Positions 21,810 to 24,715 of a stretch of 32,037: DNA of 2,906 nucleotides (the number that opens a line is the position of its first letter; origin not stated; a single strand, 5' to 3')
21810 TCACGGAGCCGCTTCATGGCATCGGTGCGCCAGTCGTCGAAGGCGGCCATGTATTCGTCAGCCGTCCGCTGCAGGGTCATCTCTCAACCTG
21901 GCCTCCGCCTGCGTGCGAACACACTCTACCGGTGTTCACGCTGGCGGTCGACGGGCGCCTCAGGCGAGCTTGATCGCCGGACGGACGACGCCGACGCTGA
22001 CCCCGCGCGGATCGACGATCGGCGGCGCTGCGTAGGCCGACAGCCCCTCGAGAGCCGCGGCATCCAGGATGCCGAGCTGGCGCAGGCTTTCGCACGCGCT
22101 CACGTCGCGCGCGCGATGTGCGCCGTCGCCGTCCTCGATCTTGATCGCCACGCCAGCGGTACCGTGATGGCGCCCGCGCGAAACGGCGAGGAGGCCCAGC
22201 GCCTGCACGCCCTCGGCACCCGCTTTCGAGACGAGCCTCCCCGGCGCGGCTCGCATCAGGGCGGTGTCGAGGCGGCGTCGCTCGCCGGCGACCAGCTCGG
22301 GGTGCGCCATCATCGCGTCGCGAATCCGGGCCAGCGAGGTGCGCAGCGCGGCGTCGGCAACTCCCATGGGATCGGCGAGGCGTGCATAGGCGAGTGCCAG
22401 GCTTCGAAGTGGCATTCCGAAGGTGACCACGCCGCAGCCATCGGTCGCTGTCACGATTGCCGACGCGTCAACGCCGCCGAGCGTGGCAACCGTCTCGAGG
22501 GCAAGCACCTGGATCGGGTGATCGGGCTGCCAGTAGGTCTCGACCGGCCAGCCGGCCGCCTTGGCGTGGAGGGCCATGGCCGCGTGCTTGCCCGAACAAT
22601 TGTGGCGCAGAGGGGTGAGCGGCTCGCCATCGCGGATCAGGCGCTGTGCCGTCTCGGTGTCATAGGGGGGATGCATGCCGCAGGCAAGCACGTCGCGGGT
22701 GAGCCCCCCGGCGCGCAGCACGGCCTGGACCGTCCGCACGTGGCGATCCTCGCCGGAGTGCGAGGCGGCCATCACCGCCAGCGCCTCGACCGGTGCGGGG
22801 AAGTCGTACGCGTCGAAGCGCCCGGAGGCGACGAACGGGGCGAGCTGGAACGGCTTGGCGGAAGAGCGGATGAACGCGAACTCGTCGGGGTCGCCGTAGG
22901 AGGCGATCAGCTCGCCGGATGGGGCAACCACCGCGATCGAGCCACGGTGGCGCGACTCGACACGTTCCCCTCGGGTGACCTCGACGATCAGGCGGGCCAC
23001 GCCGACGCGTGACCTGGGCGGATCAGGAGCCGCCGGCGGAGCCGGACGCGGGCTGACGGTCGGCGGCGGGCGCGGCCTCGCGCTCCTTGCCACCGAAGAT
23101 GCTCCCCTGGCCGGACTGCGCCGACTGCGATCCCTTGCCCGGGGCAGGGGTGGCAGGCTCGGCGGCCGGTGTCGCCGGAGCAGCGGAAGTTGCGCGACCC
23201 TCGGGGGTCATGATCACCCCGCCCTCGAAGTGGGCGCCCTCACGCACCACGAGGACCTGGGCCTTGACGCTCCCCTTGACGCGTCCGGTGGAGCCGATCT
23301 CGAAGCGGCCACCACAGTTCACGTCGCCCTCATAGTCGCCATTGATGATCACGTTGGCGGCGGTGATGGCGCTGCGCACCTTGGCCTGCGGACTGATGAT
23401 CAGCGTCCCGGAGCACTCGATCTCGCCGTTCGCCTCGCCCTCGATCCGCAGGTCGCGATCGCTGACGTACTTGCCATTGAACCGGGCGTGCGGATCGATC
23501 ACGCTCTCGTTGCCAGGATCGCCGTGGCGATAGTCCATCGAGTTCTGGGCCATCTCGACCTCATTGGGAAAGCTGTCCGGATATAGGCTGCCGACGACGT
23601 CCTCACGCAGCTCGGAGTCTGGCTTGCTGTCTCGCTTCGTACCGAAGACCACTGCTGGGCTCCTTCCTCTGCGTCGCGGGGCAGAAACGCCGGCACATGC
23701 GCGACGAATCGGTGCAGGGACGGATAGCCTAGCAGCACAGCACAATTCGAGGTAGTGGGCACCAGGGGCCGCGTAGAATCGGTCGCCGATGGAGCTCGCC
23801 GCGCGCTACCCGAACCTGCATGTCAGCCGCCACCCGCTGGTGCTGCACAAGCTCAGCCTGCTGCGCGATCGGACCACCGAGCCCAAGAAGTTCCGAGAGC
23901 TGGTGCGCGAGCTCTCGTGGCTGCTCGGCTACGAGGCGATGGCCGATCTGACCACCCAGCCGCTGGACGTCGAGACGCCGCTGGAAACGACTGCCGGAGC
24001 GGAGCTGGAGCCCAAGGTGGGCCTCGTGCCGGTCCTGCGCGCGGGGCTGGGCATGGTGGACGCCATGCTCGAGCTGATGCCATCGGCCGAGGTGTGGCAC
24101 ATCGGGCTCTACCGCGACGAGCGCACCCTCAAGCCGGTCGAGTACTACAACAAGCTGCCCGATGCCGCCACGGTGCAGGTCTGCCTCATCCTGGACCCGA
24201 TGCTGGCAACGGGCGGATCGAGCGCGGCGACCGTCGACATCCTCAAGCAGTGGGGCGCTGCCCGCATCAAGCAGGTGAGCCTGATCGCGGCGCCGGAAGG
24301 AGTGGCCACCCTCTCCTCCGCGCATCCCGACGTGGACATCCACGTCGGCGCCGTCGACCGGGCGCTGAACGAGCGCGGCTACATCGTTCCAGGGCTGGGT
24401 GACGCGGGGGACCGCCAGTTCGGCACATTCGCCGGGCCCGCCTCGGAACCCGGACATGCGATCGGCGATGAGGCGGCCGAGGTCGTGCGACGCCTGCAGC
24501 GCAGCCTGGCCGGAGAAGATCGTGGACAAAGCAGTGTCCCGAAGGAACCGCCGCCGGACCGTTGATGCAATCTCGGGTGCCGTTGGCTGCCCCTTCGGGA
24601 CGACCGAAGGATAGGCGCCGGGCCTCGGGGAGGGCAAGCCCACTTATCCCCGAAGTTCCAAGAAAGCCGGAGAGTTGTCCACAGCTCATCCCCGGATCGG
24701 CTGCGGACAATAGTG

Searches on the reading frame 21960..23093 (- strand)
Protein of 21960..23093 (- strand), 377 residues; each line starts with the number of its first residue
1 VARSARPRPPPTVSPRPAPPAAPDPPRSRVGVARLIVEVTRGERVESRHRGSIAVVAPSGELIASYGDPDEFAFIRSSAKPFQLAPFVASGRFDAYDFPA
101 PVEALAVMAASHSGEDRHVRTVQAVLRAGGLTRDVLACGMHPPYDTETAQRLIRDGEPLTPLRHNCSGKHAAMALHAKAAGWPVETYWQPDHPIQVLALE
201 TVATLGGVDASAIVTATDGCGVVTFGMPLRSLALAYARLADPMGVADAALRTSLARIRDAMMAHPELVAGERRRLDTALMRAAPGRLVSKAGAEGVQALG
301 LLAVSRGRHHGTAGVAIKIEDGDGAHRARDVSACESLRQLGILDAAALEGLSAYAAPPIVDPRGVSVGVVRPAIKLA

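Call 5: search_protein_families(library=pfam, proteins=[window:21960-23093:-], max_evalue=0.01)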
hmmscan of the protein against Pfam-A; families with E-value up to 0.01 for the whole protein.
window:21960-23093:- (377 aa): 1 family
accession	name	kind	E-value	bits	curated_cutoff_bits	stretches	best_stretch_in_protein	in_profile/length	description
PF06089.17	Asparaginase_II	-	5.1e-106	354.7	25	1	37-371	1-321/322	L-asparaginase II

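Call 6: search_protein_families(library=ncbifam, proteins=[window:21960-23093:-], max_evalue=0.01)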
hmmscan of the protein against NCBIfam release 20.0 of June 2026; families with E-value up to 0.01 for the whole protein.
window:21960-23093:- (377 aa): 0 families

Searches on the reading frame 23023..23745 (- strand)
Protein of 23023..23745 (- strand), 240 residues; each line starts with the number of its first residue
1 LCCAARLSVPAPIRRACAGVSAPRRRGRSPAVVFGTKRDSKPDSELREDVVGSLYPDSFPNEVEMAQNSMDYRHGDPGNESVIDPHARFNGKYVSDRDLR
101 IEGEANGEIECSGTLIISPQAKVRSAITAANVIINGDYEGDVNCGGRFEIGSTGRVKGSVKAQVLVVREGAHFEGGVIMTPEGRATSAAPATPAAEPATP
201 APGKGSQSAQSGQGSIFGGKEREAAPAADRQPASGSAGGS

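Call 5: search_protein_families(library=pfam, proteins=[window:23023-23745:-], max_evalue=0.01)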
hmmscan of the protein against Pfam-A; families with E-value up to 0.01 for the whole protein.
window:23023-23745:- (240 aa): 1 family
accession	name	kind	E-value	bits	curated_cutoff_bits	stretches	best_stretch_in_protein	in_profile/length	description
PF04519.19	Bactofilin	-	3.2e-25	88.7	27.9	1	81-176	1-96/98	Polymer-forming cytoskeletal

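Call 6: search_protein_families(library=ncbifam, proteins=[window:23023-23745:-], max_evalue=0.01)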
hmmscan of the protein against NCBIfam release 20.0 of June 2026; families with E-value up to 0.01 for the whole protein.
window:23023-23745:- (240 aa): 0 families

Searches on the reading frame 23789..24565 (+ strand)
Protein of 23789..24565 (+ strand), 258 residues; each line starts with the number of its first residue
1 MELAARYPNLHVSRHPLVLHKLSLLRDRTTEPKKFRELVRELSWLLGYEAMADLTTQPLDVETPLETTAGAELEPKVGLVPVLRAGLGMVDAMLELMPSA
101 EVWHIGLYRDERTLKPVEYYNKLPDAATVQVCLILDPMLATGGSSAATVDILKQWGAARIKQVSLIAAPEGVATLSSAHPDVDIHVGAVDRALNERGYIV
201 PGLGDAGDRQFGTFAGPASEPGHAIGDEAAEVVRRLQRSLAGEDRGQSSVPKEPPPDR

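Call 5: search_protein_families(library=pfam, proteins=[window:23789-24565:+], max_evalue=0.01)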
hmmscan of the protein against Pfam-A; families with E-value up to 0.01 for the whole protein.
window:23789-24565:+ (258 aa): 2 families
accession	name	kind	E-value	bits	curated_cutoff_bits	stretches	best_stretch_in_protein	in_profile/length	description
PF14681.12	UPRTase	-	4.7e-74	248.8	27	1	12-213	1-206/206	Uracil phosphoribosyltransferase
PF00156.33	Pribosyltran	-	0.00011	22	26.3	1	129-172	87-130/158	Phosphoribosyl transferase domain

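Call 6: search_protein_families(library=ncbifam, proteins=[window:23789-24565:+], max_evalue=0.01)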
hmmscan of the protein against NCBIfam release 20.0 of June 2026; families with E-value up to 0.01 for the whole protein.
window:23789-24565:+ (258 aa): 6 families
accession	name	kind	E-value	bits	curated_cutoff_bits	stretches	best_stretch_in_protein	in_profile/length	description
NF001097.0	PRK00129.1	equivalog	2e-80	269.5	114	1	9-213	3-208/209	uracil phosphoribosyltransferase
TIGR01091.1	upp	equivalog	3.7e-77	258.7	208.35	1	10-213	2-206/207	uracil phosphoribosyltransferase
TIGR01090.1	apt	equivalog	0.0011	19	185.85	1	129-166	109-146/169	adenine phosphoribosyltransferase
NF002636.0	PRK02304.1-5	equivalog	0.0015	18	125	1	129-166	117-154/176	adenine phosphoribosyltransferase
NF002095.0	PRK00934.1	equivalog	0.0021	17.3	296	1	132-161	208-237/287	ribose-phosphate diphosphokinase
TIGR01251.1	ribP_PPkin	subfamily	0.0051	15.8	113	1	130-160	211-241/309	ribose-phosphate diphosphokinase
